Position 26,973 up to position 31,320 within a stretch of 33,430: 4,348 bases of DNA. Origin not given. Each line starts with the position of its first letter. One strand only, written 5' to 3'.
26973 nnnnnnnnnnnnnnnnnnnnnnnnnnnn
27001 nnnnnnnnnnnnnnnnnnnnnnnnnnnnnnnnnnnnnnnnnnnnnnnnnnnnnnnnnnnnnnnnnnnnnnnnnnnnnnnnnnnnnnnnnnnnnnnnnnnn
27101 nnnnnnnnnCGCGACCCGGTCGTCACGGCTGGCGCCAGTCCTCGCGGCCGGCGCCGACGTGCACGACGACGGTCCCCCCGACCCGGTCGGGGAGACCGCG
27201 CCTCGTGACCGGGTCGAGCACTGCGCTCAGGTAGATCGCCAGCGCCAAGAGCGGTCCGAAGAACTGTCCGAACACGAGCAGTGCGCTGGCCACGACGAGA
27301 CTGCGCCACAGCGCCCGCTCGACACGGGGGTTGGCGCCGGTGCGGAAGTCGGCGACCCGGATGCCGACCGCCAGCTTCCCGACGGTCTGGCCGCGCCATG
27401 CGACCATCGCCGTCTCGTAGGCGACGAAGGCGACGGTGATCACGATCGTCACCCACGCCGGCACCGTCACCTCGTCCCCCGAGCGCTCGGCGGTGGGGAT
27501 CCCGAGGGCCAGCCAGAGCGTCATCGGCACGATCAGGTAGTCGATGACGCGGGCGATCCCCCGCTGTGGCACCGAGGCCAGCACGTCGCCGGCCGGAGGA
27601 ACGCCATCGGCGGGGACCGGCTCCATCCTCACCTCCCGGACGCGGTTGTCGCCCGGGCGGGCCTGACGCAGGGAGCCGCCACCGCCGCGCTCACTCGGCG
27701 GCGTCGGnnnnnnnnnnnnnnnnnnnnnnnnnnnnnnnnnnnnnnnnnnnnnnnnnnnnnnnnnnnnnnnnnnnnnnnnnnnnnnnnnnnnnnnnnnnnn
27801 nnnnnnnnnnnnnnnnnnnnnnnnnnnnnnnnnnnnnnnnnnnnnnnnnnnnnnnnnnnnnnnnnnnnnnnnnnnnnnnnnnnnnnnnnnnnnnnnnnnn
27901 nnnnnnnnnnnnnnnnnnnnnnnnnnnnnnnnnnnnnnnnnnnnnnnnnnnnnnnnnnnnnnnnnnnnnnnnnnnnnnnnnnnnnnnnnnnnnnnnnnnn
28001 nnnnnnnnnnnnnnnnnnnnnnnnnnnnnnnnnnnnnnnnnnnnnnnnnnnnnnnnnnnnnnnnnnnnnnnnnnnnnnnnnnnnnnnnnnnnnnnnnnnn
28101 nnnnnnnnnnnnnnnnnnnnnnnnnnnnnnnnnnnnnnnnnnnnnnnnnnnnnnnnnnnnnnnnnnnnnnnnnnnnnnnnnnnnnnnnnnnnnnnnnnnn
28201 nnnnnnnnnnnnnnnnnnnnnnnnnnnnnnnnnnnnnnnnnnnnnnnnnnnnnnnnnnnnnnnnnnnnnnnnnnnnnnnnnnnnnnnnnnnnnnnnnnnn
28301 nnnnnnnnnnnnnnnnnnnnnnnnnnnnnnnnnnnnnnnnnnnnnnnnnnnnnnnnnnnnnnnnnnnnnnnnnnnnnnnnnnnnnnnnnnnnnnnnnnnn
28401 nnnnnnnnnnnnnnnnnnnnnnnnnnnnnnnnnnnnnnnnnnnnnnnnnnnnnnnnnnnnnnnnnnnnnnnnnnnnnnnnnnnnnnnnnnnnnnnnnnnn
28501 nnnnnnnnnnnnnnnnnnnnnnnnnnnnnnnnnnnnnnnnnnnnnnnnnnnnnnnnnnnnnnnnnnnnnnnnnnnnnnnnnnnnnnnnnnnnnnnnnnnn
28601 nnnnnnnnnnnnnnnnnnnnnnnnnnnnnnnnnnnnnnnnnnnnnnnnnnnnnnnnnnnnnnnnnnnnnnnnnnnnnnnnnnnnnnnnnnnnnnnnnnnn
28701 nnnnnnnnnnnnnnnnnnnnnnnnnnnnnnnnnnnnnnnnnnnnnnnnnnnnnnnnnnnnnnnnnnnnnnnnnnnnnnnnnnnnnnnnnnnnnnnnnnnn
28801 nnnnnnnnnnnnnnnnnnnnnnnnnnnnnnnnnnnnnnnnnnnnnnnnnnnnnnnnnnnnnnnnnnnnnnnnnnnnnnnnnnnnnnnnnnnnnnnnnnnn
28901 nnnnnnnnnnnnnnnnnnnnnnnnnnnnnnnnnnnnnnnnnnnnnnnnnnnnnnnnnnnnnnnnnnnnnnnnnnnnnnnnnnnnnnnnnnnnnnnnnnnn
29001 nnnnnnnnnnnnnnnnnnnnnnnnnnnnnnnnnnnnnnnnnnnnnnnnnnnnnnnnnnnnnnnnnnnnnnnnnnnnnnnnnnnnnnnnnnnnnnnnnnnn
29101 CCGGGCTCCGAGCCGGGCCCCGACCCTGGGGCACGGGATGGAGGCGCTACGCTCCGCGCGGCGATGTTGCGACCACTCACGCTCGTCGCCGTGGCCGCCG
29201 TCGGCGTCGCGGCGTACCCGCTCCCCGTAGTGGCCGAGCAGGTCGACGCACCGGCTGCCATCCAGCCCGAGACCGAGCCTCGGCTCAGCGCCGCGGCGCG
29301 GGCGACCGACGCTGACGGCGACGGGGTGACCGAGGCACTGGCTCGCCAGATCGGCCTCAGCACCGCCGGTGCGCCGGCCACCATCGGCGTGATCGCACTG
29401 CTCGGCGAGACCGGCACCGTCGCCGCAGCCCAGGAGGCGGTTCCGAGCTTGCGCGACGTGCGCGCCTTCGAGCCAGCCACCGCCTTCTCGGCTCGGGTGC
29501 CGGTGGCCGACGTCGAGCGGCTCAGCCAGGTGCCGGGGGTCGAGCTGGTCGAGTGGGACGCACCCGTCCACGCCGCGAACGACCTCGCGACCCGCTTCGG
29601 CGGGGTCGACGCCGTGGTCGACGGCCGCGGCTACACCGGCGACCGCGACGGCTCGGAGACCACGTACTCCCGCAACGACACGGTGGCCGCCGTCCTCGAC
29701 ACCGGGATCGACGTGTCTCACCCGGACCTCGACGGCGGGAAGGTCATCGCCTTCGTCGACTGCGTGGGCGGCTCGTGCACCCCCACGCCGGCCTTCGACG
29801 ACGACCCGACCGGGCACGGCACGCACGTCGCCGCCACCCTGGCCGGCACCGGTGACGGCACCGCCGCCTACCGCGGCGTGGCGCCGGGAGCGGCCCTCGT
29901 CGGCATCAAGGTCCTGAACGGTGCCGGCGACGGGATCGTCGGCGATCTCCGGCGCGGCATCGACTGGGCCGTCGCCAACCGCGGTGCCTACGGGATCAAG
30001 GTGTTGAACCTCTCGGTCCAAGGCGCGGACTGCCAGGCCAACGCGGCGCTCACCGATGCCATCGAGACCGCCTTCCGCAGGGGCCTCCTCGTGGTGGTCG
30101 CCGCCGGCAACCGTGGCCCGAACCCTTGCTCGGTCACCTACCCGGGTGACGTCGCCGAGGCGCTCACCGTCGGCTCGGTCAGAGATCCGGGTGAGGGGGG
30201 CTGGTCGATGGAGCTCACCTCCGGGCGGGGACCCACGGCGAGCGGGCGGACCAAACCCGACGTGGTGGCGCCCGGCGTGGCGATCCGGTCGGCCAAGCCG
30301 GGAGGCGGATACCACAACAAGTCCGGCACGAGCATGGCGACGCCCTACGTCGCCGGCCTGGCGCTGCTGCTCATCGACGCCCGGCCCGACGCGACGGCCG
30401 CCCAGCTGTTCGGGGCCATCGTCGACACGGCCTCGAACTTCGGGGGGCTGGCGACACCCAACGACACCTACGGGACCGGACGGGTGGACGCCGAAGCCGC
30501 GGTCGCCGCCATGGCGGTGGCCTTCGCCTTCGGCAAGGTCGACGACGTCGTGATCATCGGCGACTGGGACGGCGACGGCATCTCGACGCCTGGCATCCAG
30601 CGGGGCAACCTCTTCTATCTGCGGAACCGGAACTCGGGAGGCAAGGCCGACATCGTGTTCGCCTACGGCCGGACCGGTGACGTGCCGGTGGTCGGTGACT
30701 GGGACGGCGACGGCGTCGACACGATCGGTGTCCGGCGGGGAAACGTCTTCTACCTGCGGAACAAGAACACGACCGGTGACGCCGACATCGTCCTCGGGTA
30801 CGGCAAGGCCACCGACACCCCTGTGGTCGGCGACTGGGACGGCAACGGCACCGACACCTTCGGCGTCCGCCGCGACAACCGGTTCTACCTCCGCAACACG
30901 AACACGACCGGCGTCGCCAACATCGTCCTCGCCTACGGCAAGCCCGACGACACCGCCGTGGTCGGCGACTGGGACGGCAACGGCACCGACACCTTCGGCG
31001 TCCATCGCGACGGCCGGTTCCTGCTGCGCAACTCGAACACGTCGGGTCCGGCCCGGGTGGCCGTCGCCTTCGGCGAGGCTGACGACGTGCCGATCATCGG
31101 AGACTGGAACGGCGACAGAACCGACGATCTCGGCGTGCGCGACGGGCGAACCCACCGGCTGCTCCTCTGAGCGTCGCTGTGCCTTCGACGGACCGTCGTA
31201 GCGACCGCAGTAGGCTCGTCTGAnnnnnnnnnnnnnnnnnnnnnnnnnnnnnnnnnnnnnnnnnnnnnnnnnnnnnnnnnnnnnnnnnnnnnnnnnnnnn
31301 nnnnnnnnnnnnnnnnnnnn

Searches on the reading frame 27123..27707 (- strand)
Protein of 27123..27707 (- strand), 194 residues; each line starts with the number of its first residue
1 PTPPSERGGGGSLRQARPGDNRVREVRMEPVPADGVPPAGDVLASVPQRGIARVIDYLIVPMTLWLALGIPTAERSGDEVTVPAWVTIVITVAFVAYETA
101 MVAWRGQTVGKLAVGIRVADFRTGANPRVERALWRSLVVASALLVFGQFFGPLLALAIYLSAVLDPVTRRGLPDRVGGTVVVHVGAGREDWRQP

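Call 12: search_protein_families(library=pfam, proteins=[window:27123-27707:-], max_evalue=0.001)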
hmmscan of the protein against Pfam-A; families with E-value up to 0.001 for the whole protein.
window:27123-27707:- (194 aa): 1 family
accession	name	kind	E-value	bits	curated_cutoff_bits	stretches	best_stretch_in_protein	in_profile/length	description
PF06271.18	RDD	-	2.4e-17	63.9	24.1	1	44-177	2-136/137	RDD family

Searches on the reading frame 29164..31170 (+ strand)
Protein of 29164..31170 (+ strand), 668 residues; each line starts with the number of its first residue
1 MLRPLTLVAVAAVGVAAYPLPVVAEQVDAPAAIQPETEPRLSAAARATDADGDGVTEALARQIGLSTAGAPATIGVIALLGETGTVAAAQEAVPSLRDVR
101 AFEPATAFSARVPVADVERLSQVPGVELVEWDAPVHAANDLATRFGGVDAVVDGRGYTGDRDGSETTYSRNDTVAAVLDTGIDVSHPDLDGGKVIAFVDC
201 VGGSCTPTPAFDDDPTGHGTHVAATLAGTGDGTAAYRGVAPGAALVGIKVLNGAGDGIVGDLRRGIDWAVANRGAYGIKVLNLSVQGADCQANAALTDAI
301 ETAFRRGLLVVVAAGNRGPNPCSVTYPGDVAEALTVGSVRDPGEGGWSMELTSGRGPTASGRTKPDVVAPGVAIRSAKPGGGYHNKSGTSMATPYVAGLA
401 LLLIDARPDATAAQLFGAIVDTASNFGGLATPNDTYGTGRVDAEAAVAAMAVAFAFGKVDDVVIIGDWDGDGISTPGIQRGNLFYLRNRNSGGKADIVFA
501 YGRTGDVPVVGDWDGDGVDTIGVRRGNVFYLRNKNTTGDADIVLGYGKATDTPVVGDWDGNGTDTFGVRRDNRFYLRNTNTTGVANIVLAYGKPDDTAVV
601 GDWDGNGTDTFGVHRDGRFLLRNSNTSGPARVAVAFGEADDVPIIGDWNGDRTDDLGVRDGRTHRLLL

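Call 14: search_protein_families(library=pfam, proteins=[window:29164-31170:+], max_evalue=0.001)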
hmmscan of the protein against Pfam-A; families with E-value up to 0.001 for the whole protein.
window:29164-31170:+ (668 aa): 1 family
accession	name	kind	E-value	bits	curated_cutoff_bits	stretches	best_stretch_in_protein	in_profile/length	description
PF00082.27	Peptidase_S8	-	1e-47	163.3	21.8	1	172-439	3-288/288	Subtilase family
